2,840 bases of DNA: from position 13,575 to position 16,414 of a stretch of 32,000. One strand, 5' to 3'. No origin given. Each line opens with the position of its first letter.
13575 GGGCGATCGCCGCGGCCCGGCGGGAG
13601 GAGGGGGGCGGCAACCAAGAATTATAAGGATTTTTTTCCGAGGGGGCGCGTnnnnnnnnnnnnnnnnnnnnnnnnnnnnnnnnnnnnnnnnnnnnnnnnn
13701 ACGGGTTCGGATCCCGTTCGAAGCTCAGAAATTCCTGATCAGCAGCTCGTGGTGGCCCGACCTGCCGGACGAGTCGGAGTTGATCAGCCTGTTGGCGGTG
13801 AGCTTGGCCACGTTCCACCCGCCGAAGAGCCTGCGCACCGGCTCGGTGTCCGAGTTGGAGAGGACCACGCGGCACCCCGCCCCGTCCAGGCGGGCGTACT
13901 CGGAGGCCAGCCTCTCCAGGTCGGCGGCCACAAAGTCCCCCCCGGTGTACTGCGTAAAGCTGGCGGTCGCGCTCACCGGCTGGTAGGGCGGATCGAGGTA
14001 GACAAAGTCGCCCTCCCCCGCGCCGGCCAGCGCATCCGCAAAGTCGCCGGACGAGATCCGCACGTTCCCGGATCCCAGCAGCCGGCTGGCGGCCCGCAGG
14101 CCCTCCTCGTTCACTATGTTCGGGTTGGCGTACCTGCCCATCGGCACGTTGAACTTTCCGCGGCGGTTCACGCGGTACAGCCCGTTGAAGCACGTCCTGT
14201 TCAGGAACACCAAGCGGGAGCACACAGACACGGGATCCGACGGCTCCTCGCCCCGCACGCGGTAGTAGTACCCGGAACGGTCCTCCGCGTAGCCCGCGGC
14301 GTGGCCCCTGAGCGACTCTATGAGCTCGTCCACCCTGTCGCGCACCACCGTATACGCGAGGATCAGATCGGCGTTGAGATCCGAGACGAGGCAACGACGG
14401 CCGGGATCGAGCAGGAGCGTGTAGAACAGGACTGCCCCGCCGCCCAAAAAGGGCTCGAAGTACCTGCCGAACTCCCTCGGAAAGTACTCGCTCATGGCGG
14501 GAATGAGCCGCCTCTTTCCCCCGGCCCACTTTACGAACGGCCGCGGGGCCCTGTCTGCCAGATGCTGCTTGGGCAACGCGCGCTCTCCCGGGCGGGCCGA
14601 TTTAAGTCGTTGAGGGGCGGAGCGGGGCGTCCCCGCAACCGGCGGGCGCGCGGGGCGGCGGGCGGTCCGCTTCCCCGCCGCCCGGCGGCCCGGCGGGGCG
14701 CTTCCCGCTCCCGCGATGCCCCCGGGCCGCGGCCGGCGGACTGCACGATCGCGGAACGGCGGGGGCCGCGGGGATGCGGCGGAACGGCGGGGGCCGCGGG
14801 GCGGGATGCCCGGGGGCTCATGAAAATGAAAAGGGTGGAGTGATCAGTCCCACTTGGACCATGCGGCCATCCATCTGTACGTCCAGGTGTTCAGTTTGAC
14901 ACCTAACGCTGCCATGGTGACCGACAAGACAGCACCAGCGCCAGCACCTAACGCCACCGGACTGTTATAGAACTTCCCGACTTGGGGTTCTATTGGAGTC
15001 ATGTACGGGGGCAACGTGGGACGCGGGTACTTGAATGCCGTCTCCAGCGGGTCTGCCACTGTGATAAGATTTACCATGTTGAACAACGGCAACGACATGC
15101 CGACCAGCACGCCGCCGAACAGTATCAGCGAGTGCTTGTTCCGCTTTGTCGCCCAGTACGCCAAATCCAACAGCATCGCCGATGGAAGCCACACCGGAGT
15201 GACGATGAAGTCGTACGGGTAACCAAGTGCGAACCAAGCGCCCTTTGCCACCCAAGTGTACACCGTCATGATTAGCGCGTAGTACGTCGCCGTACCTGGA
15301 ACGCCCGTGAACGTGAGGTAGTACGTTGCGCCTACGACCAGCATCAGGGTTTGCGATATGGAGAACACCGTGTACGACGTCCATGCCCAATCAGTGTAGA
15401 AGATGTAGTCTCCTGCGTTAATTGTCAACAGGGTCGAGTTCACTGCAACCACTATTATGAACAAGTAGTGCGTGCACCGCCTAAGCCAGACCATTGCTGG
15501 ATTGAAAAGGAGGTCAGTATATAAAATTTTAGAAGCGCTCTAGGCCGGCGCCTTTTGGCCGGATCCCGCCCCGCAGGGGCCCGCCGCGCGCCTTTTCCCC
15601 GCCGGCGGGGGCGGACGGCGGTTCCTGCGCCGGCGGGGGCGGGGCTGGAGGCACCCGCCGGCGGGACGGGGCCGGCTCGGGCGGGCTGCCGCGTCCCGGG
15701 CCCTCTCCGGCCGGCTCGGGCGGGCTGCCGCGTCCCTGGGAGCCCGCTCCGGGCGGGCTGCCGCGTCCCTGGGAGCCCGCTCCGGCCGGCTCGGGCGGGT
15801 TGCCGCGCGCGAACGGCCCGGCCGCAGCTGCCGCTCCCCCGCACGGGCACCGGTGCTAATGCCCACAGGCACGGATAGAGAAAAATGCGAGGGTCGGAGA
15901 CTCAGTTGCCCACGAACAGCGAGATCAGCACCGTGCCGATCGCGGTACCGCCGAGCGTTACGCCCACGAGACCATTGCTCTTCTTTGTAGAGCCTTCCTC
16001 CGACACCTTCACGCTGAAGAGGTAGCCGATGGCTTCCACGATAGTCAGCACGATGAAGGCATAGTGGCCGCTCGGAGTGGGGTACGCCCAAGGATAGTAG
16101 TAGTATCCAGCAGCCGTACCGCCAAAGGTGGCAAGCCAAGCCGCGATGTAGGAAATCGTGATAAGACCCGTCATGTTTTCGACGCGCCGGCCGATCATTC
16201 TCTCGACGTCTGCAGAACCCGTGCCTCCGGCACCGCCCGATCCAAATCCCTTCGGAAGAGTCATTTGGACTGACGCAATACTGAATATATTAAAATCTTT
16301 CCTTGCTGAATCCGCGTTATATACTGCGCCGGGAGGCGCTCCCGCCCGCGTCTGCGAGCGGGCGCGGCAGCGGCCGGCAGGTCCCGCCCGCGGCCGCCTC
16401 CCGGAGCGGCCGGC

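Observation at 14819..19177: amo cluster is split into four apparently independent transcription units by GC-rich repeat spacers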

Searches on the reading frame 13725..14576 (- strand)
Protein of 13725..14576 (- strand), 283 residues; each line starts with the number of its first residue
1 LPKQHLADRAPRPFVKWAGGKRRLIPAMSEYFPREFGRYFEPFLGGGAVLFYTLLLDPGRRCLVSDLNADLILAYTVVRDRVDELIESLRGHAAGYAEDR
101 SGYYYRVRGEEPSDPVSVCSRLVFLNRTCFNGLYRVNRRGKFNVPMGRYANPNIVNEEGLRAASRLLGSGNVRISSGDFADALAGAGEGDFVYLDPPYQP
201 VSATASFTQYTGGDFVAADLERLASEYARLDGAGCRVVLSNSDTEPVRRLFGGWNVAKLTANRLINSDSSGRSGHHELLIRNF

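Call 5: search_protein_families(library=pfam, proteins=[window:13725-14576:-], max_evalue=0.01)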
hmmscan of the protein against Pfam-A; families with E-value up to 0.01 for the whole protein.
window:13725-14576:- (283 aa): 1 family
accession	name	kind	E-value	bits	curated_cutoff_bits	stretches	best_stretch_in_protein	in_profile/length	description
PF02086.21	MethyltransfD12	-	3.7e-52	178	22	1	17-256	1-244/253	D12 class N6 adenine-specific DNA methyltransferase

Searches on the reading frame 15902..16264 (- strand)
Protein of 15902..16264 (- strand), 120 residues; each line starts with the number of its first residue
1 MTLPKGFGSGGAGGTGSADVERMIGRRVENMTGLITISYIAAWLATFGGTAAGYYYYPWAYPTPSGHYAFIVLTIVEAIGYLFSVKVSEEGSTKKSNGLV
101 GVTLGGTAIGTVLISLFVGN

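Call 5: search_protein_families(library=pfam, proteins=[window:15902-16264:-], max_evalue=0.01)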
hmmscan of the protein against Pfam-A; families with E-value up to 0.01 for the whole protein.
window:15902-16264:- (120 aa): 0 families

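Call 51: find_encoding_contigs(protein=window:15905-16264:-, flank=6000, max_places=10)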
Protein window:15905-16264:- (120 aa): no gene with exactly this product is on record in the collection.
